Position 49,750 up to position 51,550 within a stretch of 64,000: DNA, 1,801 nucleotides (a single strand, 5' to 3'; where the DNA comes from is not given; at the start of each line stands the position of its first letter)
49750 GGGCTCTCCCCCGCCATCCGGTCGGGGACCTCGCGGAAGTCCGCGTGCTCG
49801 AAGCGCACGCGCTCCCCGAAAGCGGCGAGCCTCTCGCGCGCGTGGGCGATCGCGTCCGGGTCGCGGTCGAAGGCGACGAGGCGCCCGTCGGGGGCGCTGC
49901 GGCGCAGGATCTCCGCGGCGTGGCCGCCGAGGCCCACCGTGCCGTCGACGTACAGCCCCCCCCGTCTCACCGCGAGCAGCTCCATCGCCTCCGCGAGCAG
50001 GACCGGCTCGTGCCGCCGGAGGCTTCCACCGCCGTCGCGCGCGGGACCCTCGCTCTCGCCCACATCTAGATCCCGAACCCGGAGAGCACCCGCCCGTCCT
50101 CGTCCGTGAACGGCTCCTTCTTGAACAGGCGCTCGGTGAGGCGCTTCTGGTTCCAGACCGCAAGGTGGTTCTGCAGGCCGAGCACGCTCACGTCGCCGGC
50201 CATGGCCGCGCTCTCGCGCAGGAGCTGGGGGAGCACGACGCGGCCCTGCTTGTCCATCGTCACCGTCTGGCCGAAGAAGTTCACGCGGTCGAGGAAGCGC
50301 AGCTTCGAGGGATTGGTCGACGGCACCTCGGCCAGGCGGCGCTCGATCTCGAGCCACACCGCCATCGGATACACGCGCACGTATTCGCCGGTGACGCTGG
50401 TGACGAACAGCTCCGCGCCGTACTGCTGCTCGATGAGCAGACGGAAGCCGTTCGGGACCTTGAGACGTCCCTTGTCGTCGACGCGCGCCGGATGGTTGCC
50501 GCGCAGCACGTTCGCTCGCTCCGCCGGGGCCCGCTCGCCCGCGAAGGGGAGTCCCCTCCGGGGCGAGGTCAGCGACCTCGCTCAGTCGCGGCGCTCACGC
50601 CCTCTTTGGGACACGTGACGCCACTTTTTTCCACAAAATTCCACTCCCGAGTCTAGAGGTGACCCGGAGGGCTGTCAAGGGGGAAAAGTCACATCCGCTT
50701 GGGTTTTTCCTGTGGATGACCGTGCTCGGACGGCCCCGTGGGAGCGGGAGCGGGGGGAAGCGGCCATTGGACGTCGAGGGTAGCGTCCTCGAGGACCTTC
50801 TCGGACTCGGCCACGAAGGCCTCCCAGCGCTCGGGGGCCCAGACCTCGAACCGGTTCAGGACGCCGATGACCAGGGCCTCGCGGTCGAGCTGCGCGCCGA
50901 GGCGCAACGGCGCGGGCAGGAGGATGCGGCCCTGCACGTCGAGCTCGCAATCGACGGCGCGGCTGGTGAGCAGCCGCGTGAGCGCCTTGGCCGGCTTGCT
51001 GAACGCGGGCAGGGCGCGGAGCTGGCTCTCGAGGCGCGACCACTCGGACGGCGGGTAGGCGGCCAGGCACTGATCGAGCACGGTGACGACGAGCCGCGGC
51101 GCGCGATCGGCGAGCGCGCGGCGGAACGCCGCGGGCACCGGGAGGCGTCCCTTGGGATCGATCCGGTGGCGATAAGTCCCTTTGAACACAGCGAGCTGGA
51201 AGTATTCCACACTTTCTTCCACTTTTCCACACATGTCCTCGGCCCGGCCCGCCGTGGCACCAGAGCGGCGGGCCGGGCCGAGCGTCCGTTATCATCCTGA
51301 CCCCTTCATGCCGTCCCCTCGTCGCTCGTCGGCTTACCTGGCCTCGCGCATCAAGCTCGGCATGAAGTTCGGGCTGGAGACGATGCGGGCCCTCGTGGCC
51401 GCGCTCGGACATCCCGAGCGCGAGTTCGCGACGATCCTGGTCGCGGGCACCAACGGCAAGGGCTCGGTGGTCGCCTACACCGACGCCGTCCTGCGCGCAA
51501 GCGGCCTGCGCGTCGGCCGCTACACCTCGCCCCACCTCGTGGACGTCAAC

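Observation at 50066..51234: Two tandem mraZ genes, each with its own GTGG-repeat operator, heading the dcw cluster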

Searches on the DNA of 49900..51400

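Call 46: search_rna_families(source=window, start=49900, end=51400, threshold=evalue, max_evalue=1)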
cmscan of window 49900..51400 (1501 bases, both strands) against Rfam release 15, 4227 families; matches with E-value up to 1: 4.
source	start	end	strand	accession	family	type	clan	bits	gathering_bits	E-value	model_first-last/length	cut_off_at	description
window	51233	51285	+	RF01944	mir-2518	Gene; miRNA;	-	22.2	61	0.14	1-67/67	no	mir-2518 microRNA precursor family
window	50306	50456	+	RF02989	gntR-DTE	Gene; sRNA;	-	20.4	63.6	0.53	1-119/119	no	gntR-DTE RNA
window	51238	51282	+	RF04132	mir-4436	Gene; miRNA;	-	18.7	74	0.96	16-70/85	no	mir-4436 microRNA precursor family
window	51088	51214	-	RF02501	Atu_C7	Gene; sRNA;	-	17.6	45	0.19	1-157/157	no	Rhizobiales sRNA Atu_C7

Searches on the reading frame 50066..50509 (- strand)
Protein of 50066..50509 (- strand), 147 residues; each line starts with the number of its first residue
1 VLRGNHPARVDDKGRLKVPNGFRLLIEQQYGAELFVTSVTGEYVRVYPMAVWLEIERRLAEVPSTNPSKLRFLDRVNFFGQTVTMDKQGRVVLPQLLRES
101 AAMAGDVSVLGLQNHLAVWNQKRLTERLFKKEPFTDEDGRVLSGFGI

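Call 4: search_protein_families(library=ncbifam, proteins=[window:50066-50509:-], max_evalue=0.01)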
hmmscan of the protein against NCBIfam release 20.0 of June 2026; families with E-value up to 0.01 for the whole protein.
window:50066-50509:- (147 aa): 7 families
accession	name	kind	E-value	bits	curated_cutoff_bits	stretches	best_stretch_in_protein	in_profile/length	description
NF001476.0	PRK00326.2-2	equivalog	2e-22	79.6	162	1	2-127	5-138/163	division/cell wall cluster transcriptional repressor MraZ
TIGR00242.1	TIGR00242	equivalog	8e-20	71.2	98.35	1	1-130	1-127/144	division/cell wall cluster transcriptional repressor MraZ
NF001482.0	PRK00326.3-4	equivalog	4.9e-17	62.1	168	1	1-125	1-138/160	division/cell wall cluster transcriptional repressor MraZ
NF001477.0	PRK00326.2-4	equivalog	2.6e-14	53.4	162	1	4-127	6-130/155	division/cell wall cluster transcriptional repressor MraZ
NF001483.0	PRK00326.3-5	equivalog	6.2e-11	42.8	239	1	4-137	5-140/155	division/cell wall cluster transcriptional repressor MraZ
NF001475.0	PRK00326.2-1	equivalog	0.00021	21.2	257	1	9-128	11-131/149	division/cell wall cluster transcriptional repressor MraZ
NF040962.1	near_HgcAB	equivalog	0.00099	18.9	70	0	83-106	8-32/70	HgcAB-associated protein HgcC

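Call 7: search_protein_families(library=pfam, proteins=[window:50066-50509:-], max_evalue=0.01)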
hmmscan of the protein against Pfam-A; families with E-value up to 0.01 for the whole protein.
window:50066-50509:- (147 aa): 1 family
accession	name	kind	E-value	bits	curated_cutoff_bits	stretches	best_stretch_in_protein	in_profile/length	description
PF02381.23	MraZ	-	1.2e-18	67.3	23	2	81-138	6-65/72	MraZ protein, putative antitoxin-like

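Call 9: find_homologous_proteins(query=window:50066-50509:-)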
Query window:50066-50509:- (147 aa): 6673 proteins with E <= 0.001 among 6734 candidates; the best 120 are listed.
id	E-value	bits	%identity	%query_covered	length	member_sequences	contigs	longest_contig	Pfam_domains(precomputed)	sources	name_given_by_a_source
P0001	9.9e-88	309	94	100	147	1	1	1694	PF02381.24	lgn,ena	-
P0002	6.9e-87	306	93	100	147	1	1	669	PF02381.24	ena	-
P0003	1.6e-86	305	92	100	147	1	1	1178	PF02381.24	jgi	jgi:MraZ protein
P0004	1.8e-86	305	92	100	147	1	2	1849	PF02381.24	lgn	-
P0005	3.1e-86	304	93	100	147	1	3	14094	PF02381.24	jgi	jgi:MraZ protein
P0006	3.4e-86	304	92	100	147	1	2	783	PF02381.24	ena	-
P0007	3.4e-86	304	91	100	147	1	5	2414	PF02381.24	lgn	-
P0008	3.5e-86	304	92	100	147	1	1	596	PF02381.24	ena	-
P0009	6.7e-86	303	92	100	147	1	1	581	PF02381.24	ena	-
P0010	9.0e-86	303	94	100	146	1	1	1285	PF02381.24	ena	-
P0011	9.1e-86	303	93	100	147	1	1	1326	PF02381.24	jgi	jgi:MraZ protein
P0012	9.1e-86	303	91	100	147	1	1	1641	PF02381.24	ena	-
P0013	9.1e-86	303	91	100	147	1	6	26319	PF02381.24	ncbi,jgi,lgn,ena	jgi:transcriptional regulator MraZ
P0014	9.5e-86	303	93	100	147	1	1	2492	PF02381.24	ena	-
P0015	1.3e-85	302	91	100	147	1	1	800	PF02381.24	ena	-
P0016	1.3e-85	302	92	100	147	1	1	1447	PF02381.24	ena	-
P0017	1.3e-85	302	93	100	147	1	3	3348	PF02381.24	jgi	jgi:MraZ protein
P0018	1.3e-85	302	93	100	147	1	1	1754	PF02381.24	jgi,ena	jgi:MraZ protein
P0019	1.3e-85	302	91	100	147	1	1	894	PF02381.24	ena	-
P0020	1.5e-85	302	94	100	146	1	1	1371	PF02381.24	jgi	jgi:transcriptional regulator MraZ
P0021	1.7e-85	302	95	100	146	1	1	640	PF02381.24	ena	-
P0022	1.7e-85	302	90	100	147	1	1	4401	PF02381.24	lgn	-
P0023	1.8e-85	302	93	100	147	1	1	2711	PF02381.24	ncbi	-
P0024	1.8e-85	302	91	100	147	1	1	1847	PF02381.24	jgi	jgi:MraZ protein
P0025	1.8e-85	302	93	100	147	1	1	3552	PF02381.24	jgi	jgi:MraZ protein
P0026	2.3e-85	302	93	100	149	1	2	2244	PF02381.24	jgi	jgi:MraZ protein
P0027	2.4e-85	301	94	100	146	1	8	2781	PF02381.24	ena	-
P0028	2.4e-85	301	94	100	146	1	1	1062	PF02381.24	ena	-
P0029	2.4e-85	301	90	100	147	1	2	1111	PF02381.24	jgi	jgi:MraZ protein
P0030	2.9e-85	301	93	100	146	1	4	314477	PF02381.24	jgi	jgi:MraZ protein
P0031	3.3e-85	301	94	100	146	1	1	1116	PF02381.24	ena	-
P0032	3.3e-85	301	90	100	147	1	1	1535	PF02381.24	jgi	-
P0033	3.3e-85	301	90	100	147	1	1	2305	PF02381.24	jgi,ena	-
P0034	3.4e-85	301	91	100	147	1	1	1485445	PF02381.24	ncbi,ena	-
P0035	3.4e-85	301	90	100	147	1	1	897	PF02381.24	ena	-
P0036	3.4e-85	301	90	100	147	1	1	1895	PF02381.24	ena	-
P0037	3.4e-85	301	90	100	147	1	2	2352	PF02381.24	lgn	-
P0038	3.5e-85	301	90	100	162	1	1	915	PF02381.24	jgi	jgi:MraZ protein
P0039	3.5e-85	301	91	100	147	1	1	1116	PF02381.24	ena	-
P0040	3.5e-85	301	91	100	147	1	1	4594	PF02381.24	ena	-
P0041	3.5e-85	301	90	100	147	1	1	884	PF02381.24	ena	-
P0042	4.6e-85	301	93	100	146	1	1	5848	PF02381.24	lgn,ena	-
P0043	4.6e-85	301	90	100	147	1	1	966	PF02381.24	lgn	-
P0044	4.6e-85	301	90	100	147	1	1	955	PF02381.24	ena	-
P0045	4.8e-85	300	93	100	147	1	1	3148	PF02381.24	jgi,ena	jgi:MraZ protein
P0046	4.8e-85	300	93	100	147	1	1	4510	PF02381.24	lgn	-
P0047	6.4e-85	300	91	100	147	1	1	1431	PF02381.24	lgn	-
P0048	6.4e-85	300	90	100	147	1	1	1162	PF02381.24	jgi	jgi:MraZ protein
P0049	6.4e-85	300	90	100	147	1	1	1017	PF02381.24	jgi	jgi:MraZ protein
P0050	6.4e-85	300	91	100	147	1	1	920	PF02381.24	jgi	jgi:transcriptional regulator MraZ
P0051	6.5e-85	300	92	100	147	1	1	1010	PF02381.24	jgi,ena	-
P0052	6.5e-85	300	91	100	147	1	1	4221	PF02381.24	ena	-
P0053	6.6e-85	300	90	100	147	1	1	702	PF02381.24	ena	-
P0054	7.6e-85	300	93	100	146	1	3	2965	PF02381.24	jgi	jgi:MraZ protein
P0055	8.8e-85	300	93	100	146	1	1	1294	PF02381.24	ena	-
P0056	8.8e-85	300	90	100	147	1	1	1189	PF02381.24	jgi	jgi:MraZ protein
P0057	8.8e-85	300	90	100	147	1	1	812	PF02381.24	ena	-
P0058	8.9e-85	300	92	100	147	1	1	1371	PF02381.24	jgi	jgi:MraZ protein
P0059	8.9e-85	300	90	100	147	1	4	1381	PF02381.24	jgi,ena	-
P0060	8.9e-85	300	90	100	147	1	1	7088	PF02381.24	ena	-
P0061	9.2e-85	300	91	100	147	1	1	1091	PF02381.24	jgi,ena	-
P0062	9.2e-85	300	92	100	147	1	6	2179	PF02381.24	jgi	jgi:MraZ protein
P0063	9.2e-85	300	91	100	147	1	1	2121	PF02381.24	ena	-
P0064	1.1e-84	299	90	100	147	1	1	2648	PF02381.24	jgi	jgi:MraZ protein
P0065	1.2e-84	299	93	100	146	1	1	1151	PF02381.24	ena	-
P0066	1.2e-84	299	93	100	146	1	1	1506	PF02381.24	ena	-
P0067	1.2e-84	299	90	100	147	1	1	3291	PF02381.24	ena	-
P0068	1.2e-84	299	90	100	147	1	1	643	PF02381.24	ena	-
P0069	1.2e-84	299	90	100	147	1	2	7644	PF02381.24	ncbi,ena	-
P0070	1.2e-84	299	90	100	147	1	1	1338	PF02381.24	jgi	jgi:MraZ protein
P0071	1.2e-84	299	91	100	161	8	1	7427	PF02381.24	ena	-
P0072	1.3e-84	299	92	100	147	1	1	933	PF02381.24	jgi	jgi:MraZ protein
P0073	1.4e-84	299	90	100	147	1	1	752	PF02381.24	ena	-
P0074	1.6e-84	299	92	100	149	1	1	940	PF02381.24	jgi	jgi:MraZ protein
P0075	1.7e-84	299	90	100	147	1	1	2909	PF02381.24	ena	-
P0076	1.7e-84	299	90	100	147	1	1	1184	PF02381.24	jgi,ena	jgi:MraZ protein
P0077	1.7e-84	299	90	100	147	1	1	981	PF02381.24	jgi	jgi:MraZ protein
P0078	1.7e-84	299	90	100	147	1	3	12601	PF02381.24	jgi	jgi:MraZ protein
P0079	1.7e-84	299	92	100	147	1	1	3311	PF02381.24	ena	-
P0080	1.7e-84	299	91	100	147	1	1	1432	PF02381.24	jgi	jgi:transcriptional regulator MraZ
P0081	1.7e-84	299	91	100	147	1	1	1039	PF02381.24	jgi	jgi:MraZ protein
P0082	1.8e-84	299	93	100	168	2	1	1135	PF02381.24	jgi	jgi:transcriptional regulator MraZ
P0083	2.2e-84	298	90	100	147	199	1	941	PF02381.24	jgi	-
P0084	2.3e-84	298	93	100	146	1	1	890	PF02381.24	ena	-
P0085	2.3e-84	298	90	100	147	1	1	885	PF02381.24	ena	-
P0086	2.4e-84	298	90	100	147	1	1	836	PF02381.24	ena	-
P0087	2.4e-84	298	90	100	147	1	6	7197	PF02381.24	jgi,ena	jgi:MraZ protein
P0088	2.4e-84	298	90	100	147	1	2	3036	PF02381.24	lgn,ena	-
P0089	3.3e-84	298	91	100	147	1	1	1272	PF02381.24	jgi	jgi:MraZ protein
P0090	3.3e-84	298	91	100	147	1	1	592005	PF02381.24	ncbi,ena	-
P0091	4.5e-84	297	92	100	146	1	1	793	PF02381.24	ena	-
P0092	4.5e-84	297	91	100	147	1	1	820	PF02381.24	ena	-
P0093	4.5e-84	297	89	100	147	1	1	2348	PF02381.24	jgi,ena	-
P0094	4.5e-84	297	93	100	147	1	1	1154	PF02381.24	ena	-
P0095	4.7e-84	297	89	100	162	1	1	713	PF02381.24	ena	-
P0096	4.8e-84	297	90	100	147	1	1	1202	PF02381.24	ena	-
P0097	5.3e-84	297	92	100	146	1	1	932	PF02381.24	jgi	-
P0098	5.7e-84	297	93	100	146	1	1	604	PF02381.24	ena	-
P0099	6.2e-84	297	93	100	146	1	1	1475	PF02381.24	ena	-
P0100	6.3e-84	297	90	100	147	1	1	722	PF02381.24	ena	-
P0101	8.1e-84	297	90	100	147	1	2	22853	PF02381.24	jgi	jgi:MraZ protein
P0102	8.3e-84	296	91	100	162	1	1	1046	PF02381.24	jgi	jgi:MraZ protein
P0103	8.6e-84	296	89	100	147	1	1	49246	PF02381.24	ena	-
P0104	8.6e-84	296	90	100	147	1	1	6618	PF02381.24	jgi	jgi:MraZ protein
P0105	8.7e-84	296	90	100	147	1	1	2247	PF02381.24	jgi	jgi:MraZ protein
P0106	8.7e-84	296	89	100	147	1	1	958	PF02381.24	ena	-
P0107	8.7e-84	296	89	100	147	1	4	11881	PF02381.24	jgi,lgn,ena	-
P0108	8.8e-84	296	89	100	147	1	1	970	PF02381.24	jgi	-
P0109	1.1e-83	296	90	100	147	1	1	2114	PF02381.24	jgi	-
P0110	1.1e-83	296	93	100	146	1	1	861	PF02381.24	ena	-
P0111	1.2e-83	296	90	100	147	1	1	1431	PF02381.24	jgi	jgi:MraZ protein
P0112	1.2e-83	296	90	100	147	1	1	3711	PF02381.24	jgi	jgi:MraZ protein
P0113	1.2e-83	296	90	100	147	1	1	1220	PF02381.24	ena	-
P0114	1.7e-83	296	90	100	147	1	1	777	PF02381.24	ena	-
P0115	1.7e-83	296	90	100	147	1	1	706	PF02381.24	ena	-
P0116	1.7e-83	295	90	100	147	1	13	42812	PF02381.24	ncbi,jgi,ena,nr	ncbi:MAG: division/cell wall cluster transcriptional repressor MraZ [Acidobacteria bacterium]|nr:MAG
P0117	1.7e-83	295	89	100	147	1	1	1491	PF02381.24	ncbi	-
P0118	1.7e-83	295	89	100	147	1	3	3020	PF02381.24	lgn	-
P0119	1.7e-83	295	90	100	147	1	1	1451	PF02381.24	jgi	-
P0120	1.7e-83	295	89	100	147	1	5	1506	PF02381.24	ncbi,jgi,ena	jgi:MraZ protein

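Call 12: find_encoding_contigs(protein=P0034, flank=4000, max_places=3)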
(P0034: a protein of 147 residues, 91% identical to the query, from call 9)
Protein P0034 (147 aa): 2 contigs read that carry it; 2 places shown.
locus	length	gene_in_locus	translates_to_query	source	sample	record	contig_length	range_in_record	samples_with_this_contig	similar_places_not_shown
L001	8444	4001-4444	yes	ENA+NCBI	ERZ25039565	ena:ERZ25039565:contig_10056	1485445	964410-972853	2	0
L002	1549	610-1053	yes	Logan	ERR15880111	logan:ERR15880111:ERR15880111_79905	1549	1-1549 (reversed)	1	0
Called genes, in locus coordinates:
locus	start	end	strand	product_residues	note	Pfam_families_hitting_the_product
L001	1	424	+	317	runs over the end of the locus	PF00072:Response_reg, PF13487:HD_5, PF01966:HD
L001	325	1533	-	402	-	PF00512:HisKA, PF02518:HATPase_c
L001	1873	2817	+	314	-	-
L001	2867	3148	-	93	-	PF13620:CarboxypepD_reg (weak)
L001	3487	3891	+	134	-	PF02381:MraZ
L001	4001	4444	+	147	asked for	PF02381:MraZ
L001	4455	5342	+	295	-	PF01795:Methyltransf_5, PF13649:Methyltransf_25 (faint)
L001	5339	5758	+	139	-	PF04999:FtsL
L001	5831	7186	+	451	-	PF03717:PBP_dimer, PF00905:Transpeptidase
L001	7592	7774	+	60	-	PF03793:PASTA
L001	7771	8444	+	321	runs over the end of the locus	PF01225:Mur_ligase, PF08245:Mur_ligase_M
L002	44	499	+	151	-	PF02381:MraZ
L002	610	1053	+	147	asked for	PF02381:MraZ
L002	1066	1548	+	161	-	?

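Call 20: search_protein_representatives(protein=window:50066-50509:-)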
Query: 147 residues. Proteins with E-value up to 0.001 (for the whole library): 4028; up to 1e-10: 609; up to 1e-30: 61. The best 150 are listed.
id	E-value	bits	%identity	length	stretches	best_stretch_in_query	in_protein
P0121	1.9e-49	183.4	58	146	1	1-147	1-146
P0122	2.7e-48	179.7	60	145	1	1-147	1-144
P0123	6.9e-48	178.4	55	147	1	1-147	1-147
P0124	3.6e-47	176.1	75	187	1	1-108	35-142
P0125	4.6e-44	166.0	53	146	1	1-145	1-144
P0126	2.2e-43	163.8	67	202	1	1-112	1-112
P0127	4.6e-43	162.8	66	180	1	1-112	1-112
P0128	8.4e-43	161.9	52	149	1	1-147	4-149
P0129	1.7e-42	160.9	62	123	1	1-120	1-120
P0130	2.4e-42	160.4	62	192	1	1-118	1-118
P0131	5.2e-42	159.3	52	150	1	2-145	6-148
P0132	6.8e-42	158.9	66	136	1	2-106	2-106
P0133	1.0e-41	158.3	63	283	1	1-114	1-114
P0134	1.9e-41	157.5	53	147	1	1-147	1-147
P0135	2.8e-41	156.9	57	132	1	1-129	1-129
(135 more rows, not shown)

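Call 23: find_related_loci(query=A1, collection=genome_contigs, flank=2500)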
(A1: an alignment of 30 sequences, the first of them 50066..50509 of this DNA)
Query A1 (147 aa) in genome_contigs; peptide patterns used: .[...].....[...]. (x = any residue, [..] = any of these).
600 stretches matched a pattern (row limit reached: there are more); 594 encode a relative of the query (tblastn E <= 1e-3); the best 80 are kept; 80 distinct loci.
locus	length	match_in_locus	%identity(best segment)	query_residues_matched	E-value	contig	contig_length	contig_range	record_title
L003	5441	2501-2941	83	1-147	9e-85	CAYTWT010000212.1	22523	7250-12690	MAG TPA_asm: uncultured Acidobacteriota bacterium isolate binchicken_co165_5 genome assembly, contig: k141_1652069, whol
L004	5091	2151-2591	86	1-147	5e-85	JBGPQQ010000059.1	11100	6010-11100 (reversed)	MAG: Vicinamibacteria bacterium isolate OBJ1_062018_150_29 k141_1096618_length_11100_cov_8.0000, whole genome shotgun se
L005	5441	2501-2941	82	1-147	4e-84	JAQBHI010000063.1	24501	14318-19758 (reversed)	MAG: Acidobacteriota bacterium isolate MAG_453_bin-14 453_bin-14_ctg-063, whole genome shotgun sequence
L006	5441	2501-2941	77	1-147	8e-78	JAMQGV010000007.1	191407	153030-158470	MAG: Vicinamibacteria bacterium isolate ACD1 H2_k97_64993, whole genome shotgun sequence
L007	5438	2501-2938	73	1-147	1e-72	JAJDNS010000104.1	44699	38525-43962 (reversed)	MAG: Acidobacteria bacterium isolate ALSabin.143 k141_2241826, whole genome shotgun sequence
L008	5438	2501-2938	63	1-147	3e-62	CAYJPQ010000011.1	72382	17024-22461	MAG TPA_asm: uncultured Bifidobacteriaceae bacterium isolate ERP124720_co1_137 genome assembly, contig: NODE_515_length_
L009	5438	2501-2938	63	1-147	1e-61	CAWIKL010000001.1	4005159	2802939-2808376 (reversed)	MAG: uncultured Acidobacteriota bacterium isolate MFD04967.bin.1.6 genome assembly, contig: contig_1861, whole genome sh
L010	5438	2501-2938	61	1-147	2e-61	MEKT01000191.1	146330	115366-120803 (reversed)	MAG: Acidobacteria bacterium RIFCSPLOWO2_02_FULL_65_29 rifcsplowo2_02_scaffold_541, whole genome shotgun sequence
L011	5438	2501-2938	63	1-147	2e-61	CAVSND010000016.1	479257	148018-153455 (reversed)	MAG: uncultured Acidobacteriota bacterium isolate MFD03975.bin.1.62 genome assembly, contig: contig_3759, whole genome s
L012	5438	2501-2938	61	1-147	2e-61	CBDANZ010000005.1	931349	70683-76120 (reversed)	MAG: Vicinamibacterales bacterium isolate 4324dceb-4a34-44c6-a01a-c64cd291e731 genome assembly, contig: contig_5, whole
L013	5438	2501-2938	63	1-147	2e-61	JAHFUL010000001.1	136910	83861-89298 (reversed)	MAG: Acidobacteria bacterium isolate nzgw79 NODE_184_length_136911_cov_10.630192, whole genome shotgun sequence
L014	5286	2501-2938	60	1-147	5e-61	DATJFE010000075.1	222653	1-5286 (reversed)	MAG TPA_asm: Vicinamibacterales bacterium isolate SMAG_U15451 k141_7945996, whole genome shotgun sequence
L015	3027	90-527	63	1-147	5e-61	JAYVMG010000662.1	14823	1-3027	MAG: Acidobacteriota bacterium isolate GL58_Up_concoct_85 GL58_Up_concoct_85_661, whole genome shotgun sequence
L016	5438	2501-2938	63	1-147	6e-61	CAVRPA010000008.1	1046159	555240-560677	MAG: uncultured Acidobacteriota bacterium isolate MFD03066.bin.2.161 genome assembly, contig: contig_3908, whole genome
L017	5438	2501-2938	62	1-147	4e-61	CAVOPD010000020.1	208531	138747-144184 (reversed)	MAG: uncultured Acidobacteriota bacterium isolate MFD00392.bin.2.10 genome assembly, contig: contig_91668, whole genome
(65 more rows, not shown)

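Call 35: search_solved_structures(query=window:50066-50509:-, max_evalue=0.01, show_alignments=2)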
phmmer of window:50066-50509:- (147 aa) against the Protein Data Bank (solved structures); distinct sequences matched with E-value up to 0.01: 4.
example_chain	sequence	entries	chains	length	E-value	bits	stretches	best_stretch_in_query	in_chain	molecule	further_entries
1n0e_A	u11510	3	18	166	4e-05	26.7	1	58-132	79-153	Protein mraZ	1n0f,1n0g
9qlr_J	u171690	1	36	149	0.0025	20.9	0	58-132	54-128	Transcriptional regulator MraZ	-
9sx6_A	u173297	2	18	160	0.0031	20.6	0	59-132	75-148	Transcriptional regulator MraZ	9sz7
9qlg_A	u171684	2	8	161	0.0031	20.6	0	59-132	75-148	Transcriptional regulator MraZ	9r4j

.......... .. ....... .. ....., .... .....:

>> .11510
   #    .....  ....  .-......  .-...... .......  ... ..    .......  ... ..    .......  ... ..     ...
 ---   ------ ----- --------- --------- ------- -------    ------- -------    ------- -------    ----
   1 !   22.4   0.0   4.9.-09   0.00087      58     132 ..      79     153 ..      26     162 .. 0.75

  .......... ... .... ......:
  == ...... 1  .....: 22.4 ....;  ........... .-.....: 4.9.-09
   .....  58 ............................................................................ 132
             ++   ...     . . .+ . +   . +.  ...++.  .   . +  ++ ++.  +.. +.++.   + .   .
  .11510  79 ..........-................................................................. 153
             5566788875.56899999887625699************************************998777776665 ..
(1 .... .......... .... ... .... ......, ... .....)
